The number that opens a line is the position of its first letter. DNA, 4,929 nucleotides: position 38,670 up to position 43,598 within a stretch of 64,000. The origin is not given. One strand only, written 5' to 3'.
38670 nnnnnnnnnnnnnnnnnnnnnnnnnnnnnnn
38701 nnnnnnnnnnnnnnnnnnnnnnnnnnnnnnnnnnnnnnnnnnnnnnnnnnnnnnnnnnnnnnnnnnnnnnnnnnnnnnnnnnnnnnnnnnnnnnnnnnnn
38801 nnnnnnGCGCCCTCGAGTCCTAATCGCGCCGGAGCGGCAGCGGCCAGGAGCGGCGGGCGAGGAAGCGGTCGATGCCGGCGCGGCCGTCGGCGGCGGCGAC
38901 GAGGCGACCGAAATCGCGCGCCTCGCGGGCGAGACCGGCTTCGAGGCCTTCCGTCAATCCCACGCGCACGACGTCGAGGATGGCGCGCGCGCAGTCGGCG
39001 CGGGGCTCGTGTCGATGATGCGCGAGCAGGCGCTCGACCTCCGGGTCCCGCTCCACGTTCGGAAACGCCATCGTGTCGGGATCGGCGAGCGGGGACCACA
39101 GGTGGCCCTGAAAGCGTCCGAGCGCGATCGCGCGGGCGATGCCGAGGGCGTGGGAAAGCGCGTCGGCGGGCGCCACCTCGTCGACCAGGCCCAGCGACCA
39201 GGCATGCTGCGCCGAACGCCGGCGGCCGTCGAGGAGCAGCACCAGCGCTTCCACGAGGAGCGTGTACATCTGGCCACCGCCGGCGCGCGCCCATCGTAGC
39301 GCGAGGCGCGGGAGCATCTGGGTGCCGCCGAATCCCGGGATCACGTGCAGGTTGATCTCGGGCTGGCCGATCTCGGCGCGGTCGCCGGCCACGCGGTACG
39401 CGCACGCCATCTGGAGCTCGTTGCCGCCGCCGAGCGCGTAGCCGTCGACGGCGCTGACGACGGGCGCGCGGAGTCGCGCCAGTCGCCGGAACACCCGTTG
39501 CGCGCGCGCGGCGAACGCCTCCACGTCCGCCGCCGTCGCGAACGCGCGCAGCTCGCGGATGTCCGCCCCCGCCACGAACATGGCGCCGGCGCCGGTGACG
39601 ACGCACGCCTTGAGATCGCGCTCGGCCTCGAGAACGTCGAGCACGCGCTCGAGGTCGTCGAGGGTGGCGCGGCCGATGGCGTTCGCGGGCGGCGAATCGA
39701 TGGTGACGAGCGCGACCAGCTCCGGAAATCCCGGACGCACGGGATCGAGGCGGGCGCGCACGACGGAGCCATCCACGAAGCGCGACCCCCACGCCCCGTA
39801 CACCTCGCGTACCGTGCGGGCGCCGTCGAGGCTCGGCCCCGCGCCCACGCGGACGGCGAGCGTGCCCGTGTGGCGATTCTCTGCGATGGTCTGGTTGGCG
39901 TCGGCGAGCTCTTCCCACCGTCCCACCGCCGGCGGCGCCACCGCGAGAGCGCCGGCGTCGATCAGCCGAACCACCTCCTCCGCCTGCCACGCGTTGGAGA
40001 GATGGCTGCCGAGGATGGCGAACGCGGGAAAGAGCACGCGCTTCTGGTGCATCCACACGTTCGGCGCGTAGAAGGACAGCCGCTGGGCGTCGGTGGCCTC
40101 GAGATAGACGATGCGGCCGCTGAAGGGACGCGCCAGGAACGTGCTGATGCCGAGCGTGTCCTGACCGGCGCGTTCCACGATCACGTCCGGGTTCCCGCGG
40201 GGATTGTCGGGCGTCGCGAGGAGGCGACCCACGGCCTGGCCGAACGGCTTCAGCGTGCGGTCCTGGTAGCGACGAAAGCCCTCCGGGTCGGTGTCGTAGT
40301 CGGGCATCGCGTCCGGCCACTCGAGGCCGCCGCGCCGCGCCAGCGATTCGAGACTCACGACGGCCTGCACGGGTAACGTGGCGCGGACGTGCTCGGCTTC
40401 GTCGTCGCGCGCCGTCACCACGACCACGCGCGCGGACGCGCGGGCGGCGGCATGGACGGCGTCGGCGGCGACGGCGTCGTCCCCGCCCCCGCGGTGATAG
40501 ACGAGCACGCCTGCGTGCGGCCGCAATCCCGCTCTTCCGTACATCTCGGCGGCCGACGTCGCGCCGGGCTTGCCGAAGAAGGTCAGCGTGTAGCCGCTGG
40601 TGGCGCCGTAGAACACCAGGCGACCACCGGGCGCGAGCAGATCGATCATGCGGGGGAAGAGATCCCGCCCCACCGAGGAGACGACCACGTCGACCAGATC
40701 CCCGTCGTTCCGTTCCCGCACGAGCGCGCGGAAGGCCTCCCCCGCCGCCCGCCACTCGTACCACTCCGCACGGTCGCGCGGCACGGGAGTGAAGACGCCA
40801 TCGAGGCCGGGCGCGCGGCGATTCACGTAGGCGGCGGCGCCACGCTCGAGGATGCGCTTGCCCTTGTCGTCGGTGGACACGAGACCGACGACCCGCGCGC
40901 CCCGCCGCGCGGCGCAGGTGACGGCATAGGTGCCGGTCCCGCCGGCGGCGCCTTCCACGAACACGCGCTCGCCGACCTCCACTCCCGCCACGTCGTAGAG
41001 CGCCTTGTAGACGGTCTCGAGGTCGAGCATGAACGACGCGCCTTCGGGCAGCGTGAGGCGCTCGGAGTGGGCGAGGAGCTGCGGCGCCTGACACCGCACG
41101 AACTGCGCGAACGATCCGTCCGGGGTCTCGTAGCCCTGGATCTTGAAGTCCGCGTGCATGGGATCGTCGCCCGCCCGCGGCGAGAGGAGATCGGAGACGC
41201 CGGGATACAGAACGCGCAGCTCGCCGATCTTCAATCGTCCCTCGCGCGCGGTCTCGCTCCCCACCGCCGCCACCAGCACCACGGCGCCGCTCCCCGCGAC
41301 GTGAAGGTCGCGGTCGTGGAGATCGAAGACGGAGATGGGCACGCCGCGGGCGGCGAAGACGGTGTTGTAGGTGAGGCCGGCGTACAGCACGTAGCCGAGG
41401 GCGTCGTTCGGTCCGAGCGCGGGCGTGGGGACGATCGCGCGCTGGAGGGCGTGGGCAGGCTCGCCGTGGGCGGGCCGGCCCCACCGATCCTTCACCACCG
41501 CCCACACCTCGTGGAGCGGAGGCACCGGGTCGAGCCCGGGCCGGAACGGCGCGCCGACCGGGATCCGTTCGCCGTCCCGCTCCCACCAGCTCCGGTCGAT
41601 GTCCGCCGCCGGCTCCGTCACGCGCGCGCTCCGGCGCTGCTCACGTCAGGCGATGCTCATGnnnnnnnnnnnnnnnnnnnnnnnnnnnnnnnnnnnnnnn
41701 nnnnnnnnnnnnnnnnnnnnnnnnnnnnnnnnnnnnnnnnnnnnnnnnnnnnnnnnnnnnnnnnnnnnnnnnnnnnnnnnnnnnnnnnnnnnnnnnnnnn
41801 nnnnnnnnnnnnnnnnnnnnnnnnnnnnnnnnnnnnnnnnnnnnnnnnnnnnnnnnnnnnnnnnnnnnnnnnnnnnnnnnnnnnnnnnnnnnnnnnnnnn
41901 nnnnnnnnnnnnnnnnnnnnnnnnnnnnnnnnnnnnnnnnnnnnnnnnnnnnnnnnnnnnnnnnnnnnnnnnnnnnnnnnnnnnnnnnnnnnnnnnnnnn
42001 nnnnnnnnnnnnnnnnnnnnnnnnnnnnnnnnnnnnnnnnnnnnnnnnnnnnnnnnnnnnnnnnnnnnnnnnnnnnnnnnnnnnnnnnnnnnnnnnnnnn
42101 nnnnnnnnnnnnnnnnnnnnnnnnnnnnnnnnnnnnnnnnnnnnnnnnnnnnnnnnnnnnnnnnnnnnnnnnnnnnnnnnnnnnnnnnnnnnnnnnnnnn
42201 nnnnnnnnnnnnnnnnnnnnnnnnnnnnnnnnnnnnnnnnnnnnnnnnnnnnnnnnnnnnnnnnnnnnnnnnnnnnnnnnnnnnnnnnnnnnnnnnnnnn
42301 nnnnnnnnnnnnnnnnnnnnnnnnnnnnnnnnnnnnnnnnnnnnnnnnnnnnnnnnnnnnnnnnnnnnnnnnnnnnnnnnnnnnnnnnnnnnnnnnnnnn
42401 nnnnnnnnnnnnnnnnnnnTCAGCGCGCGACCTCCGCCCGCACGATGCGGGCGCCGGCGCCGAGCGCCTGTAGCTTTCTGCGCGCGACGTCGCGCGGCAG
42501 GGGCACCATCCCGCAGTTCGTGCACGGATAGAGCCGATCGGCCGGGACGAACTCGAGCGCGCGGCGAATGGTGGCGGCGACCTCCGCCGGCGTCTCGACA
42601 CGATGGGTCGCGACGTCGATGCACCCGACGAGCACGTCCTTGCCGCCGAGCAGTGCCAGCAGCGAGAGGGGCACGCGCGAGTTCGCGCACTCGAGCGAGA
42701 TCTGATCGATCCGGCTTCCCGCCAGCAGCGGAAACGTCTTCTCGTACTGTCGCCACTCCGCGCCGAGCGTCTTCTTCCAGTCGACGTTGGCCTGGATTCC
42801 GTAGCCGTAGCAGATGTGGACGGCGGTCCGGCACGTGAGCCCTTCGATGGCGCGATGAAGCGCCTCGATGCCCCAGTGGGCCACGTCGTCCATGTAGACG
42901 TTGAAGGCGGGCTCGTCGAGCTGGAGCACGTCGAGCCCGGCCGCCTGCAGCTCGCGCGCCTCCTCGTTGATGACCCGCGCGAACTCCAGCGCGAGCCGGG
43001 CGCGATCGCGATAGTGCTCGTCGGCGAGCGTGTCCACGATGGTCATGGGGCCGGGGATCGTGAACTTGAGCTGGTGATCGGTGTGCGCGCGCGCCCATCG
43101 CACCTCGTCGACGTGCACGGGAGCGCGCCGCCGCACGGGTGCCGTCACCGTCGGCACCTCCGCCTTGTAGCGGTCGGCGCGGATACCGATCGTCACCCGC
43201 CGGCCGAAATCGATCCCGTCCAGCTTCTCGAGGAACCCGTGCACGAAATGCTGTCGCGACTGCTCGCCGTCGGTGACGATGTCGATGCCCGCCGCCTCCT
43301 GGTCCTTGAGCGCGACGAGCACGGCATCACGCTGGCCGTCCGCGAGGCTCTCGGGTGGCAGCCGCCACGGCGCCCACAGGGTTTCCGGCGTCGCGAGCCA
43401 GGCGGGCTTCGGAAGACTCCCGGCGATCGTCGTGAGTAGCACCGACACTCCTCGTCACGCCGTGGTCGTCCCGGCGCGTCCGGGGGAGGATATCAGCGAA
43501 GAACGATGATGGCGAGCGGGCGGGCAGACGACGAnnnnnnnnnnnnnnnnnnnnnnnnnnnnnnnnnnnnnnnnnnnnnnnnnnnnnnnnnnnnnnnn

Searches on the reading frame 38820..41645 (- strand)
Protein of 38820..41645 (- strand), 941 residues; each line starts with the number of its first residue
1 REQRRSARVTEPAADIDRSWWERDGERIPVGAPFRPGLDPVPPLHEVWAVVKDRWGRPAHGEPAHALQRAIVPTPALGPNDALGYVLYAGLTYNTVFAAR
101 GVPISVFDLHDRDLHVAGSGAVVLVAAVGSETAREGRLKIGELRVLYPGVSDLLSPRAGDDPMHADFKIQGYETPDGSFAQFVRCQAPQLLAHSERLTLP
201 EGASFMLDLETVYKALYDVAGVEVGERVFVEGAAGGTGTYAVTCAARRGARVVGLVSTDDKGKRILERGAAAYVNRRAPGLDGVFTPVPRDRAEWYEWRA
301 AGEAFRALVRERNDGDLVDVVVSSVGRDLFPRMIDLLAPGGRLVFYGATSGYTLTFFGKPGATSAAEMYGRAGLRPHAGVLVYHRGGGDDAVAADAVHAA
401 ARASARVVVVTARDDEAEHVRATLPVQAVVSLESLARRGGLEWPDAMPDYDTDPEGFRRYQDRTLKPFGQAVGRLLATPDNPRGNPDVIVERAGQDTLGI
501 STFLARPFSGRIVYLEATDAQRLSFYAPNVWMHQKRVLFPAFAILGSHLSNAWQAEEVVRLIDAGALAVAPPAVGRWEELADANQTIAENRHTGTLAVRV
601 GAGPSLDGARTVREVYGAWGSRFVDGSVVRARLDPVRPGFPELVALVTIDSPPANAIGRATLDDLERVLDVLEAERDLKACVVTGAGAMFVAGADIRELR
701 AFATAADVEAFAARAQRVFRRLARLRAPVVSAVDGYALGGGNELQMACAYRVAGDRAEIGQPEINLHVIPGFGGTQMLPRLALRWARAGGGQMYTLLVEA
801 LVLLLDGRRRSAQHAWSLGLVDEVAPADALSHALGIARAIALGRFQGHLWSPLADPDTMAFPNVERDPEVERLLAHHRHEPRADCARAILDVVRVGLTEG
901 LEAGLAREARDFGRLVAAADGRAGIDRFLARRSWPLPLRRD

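Call 50: search_protein_families(library=pfam, proteins=[window:38820-41645:-], max_evalue=0.00001)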
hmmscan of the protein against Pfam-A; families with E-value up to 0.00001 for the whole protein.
window:38820-41645:- (941 aa): 4 families
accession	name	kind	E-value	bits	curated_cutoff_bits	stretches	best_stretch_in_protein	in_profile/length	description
PF00378.25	ECH_1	-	3.7e-35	121.9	27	1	642-832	4-181/251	Enoyl-CoA hydratase/isomerase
PF16113.10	ECH_2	-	9.7e-22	78.3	27.2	1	647-830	4-177/335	Enoyl-CoA hydratase/isomerase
PF00107.32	ADH_zinc_N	-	4e-13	49.9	31.8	1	236-351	1-93/129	Zinc-binding dehydrogenase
PF13602.12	ADH_zinc_N_2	-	1.3e-11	45.9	27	0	486-596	24-132/134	Zinc-binding dehydrogenase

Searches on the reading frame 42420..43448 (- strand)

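Call 8: search_protein_families(library=pfam, proteins=[window:42420-43448:-], max_evalue=0.001)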
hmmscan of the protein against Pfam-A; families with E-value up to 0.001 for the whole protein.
window:42420-43448:- (342 aa): 1 family
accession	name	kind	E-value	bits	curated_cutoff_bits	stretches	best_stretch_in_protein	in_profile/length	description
PF01717.24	Meth_synt_2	-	1.1e-32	114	21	1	5-328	2-317/324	Cobalamin-independent synthase, Catalytic domain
